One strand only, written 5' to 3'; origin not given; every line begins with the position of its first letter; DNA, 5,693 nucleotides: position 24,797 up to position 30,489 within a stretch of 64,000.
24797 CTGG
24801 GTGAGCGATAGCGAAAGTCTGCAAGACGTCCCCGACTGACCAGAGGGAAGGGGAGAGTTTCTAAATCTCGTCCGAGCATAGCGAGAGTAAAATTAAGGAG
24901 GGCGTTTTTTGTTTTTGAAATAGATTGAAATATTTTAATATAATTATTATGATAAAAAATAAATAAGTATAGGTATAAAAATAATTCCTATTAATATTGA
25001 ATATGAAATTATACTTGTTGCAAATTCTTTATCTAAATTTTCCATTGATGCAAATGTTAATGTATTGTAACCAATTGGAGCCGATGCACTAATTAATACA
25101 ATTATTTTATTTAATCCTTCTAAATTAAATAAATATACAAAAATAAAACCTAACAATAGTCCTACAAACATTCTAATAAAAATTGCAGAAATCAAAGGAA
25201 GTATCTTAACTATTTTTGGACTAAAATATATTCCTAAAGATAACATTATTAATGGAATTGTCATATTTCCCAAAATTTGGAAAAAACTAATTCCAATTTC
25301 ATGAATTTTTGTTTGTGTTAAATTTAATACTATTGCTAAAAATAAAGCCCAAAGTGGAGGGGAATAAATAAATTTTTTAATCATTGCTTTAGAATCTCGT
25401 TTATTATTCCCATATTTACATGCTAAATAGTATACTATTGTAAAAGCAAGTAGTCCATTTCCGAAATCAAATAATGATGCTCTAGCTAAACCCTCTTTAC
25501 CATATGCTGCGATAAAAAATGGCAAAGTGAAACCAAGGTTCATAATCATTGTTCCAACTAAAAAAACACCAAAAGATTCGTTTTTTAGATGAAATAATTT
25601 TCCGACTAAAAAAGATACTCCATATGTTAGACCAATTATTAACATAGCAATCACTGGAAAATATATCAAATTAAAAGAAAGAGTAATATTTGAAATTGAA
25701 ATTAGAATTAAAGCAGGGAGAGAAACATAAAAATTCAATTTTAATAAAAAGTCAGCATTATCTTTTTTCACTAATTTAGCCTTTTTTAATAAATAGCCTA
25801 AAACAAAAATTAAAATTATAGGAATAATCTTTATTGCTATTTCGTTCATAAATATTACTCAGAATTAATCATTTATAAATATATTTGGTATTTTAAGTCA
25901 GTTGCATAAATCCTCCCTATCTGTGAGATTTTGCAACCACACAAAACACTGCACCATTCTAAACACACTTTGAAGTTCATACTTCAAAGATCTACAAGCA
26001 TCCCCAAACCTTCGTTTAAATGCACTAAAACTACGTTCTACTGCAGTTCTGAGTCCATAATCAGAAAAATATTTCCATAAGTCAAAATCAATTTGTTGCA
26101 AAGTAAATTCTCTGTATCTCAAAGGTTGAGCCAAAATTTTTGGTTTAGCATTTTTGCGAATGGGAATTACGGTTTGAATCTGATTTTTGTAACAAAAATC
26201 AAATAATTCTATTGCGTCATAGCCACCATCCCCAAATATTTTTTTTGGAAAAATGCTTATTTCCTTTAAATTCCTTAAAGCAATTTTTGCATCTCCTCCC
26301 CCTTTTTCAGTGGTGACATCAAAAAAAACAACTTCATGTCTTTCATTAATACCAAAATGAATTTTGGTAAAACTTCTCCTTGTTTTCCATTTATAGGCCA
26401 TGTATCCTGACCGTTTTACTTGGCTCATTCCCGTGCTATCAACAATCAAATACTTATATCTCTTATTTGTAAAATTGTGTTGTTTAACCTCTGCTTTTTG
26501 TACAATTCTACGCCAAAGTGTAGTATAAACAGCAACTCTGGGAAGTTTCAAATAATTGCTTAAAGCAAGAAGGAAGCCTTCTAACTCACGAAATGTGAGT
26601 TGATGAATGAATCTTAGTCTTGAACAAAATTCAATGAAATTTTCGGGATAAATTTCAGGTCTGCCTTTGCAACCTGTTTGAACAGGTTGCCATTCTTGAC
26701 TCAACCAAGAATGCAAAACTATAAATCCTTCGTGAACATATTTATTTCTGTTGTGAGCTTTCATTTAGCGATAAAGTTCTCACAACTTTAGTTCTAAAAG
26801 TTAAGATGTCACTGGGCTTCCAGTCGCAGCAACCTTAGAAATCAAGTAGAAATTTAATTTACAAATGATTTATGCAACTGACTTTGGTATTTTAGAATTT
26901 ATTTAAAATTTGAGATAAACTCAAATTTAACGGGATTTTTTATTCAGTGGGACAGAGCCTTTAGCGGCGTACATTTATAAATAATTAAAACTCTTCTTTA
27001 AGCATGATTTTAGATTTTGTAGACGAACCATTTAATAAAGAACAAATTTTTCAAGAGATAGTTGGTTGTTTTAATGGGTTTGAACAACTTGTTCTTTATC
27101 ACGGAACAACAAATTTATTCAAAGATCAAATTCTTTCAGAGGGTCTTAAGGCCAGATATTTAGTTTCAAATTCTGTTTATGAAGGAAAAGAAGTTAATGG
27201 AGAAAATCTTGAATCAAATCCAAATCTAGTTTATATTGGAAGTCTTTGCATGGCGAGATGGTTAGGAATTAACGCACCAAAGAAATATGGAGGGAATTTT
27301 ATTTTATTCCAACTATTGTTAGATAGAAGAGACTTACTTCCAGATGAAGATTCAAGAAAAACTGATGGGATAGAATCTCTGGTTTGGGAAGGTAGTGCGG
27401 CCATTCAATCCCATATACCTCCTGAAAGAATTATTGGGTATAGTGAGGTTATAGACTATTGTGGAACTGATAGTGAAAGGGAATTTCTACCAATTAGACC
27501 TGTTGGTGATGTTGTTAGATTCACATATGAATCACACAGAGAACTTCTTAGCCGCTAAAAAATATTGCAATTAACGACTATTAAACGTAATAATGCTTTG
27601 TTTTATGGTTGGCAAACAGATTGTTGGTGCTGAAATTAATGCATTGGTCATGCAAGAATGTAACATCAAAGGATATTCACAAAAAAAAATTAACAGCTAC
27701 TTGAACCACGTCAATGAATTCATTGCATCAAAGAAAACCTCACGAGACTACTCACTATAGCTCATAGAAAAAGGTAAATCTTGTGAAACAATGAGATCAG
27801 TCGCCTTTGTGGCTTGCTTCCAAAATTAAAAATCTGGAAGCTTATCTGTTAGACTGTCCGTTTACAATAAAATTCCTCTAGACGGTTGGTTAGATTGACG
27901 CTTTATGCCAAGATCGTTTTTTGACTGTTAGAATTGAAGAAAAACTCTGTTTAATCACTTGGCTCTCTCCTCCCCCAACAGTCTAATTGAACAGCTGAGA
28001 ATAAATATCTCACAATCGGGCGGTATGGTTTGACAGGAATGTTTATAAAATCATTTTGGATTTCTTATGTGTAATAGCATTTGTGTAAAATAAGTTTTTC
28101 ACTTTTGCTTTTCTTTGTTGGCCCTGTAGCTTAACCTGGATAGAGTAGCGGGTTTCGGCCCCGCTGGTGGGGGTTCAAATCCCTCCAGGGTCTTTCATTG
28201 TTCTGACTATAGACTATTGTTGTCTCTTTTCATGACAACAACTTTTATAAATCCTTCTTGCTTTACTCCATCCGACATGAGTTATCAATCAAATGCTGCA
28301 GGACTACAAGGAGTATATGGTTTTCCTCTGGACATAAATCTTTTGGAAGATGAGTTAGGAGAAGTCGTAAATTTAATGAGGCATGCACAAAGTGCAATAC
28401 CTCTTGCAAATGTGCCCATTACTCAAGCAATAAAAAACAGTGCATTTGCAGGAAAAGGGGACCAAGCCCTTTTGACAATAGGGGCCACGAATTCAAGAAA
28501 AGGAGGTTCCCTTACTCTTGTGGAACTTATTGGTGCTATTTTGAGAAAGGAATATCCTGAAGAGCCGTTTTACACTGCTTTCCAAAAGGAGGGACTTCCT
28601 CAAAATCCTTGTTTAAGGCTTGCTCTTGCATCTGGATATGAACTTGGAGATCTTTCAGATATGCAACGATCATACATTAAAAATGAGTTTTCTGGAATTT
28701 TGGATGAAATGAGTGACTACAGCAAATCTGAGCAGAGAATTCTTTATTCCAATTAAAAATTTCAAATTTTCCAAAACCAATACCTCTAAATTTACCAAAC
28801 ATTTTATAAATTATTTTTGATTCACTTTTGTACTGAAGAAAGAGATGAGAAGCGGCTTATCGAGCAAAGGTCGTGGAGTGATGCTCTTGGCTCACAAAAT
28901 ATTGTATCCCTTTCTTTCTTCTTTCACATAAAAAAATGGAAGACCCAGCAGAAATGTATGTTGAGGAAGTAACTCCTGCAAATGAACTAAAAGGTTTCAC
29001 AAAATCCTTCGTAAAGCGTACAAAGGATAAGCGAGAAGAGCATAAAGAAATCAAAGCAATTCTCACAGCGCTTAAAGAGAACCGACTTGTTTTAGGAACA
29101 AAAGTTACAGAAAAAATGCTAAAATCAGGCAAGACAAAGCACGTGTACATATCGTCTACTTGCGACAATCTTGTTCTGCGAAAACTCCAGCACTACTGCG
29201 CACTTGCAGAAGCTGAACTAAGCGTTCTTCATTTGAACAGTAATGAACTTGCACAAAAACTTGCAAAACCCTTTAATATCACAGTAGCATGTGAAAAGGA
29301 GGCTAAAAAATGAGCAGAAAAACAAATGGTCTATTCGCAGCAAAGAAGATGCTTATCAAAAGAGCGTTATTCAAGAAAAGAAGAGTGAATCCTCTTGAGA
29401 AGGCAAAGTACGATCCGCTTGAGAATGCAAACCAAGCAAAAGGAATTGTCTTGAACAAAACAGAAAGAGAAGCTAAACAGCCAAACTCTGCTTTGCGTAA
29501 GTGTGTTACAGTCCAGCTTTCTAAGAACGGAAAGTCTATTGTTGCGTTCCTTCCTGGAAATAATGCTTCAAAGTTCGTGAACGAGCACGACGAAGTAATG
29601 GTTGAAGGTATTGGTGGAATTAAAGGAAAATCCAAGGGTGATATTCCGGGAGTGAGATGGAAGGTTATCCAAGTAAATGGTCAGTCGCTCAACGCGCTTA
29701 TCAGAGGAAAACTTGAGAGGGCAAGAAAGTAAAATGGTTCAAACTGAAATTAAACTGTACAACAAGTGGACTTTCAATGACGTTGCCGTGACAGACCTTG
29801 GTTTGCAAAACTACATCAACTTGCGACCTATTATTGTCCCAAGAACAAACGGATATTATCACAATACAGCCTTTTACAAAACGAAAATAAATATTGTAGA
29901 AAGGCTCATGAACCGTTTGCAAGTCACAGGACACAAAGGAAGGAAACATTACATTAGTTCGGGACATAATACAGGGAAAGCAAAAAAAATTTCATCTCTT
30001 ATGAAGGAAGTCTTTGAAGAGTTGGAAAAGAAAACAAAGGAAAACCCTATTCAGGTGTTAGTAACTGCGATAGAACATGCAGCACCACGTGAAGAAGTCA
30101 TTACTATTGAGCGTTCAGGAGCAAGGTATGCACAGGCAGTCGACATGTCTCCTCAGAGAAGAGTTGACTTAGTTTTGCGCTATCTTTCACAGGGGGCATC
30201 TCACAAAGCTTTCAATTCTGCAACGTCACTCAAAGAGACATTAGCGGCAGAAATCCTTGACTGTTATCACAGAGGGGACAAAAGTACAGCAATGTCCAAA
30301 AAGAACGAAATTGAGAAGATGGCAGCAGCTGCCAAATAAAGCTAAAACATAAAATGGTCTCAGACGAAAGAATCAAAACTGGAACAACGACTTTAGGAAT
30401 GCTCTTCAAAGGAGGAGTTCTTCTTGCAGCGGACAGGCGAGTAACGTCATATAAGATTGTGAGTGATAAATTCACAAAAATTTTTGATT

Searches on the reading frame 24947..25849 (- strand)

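Call 67: search_protein_families(library=pfam, proteins=[window:24947-25849:-], max_evalue=0.0001)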
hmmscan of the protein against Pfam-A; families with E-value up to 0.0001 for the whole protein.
window:24947-25849:- (300 aa): 1 family
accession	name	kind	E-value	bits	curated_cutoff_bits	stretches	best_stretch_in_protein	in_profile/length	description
PF03547.23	Mem_trans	-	5.6e-28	98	25.7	1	5-295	3-342/343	Membrane transport protein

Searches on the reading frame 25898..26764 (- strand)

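Call 34: search_protein_families(library=pfam, proteins=[window:25898-26764:-], max_evalue=0.001)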
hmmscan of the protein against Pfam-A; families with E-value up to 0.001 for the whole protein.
window:25898-26764:- (288 aa): 3 families
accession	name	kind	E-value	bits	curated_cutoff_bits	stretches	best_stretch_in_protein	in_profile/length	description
PF01609.27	DDE_Tnp_1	-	2.2e-18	67.2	23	1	104-276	5-198/200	Transposase DDE domain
PF13737.12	DDE_Tnp_1_5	-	1.7e-15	57.9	28.1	1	20-114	9-108/112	Transposase DDE domain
PF13612.12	DDE_Tnp_1_3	-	0.0002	21.8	27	1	134-212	47-121/155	Transposase DDE domain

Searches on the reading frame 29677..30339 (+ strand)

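Call 67: search_protein_families(library=pfam, proteins=[window:29677-30339:+], max_evalue=0.0001)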
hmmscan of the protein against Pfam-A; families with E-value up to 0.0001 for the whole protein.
window:29677-30339:+ (220 aa): 1 family
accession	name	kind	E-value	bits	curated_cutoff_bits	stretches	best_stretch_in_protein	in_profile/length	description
PF00177.27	Ribosomal_S7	-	7.8e-33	113.6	24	1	46-220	4-148/148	Ribosomal protein S7p/S5e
